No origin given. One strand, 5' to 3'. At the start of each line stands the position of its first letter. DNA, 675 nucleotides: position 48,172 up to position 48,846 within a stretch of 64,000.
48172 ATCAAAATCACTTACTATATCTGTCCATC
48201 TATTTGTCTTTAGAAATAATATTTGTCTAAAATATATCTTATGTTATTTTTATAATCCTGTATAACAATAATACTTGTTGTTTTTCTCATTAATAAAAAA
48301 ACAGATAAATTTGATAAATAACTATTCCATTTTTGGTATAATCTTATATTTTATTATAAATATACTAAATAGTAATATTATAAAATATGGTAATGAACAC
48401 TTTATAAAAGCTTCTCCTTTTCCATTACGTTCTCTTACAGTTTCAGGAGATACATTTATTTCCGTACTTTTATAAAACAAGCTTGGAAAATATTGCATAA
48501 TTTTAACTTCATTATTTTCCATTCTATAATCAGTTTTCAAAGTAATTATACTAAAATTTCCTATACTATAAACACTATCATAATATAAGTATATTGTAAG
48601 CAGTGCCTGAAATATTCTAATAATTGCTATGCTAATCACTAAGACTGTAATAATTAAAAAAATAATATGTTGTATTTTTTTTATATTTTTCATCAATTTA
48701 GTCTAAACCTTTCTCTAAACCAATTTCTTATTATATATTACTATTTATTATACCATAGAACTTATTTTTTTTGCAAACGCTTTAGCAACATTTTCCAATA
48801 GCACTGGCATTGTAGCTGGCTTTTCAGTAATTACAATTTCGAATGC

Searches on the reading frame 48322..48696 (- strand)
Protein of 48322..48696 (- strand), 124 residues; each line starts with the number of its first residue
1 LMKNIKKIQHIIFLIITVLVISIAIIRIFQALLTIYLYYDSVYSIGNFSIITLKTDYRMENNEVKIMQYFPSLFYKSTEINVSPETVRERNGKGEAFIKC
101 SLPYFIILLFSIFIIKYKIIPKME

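Call 3: search_protein_families(library=pfam, proteins=[window:48322-48696:-], max_evalue=0.01)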
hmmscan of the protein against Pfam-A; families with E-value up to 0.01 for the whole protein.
window:48322-48696:- (124 aa): 0 families

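Call 5: search_protein_families(library=ncbifam, proteins=[window:48322-48696:-], max_evalue=0.01)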
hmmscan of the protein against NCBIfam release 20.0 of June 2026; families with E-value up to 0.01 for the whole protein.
window:48322-48696:- (124 aa): 0 families

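Call 45: search_protein_families(library=phrogs, proteins=[window:48322-48696:-], max_evalue=0.01)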
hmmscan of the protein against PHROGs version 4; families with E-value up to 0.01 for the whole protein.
window:48322-48696:- (124 aa): 0 families

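Call 101: search_solved_structures(query=window:48322-48696:-, max_evalue=10)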
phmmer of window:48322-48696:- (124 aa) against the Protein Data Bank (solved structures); distinct sequences matched with E-value up to 10: 0.
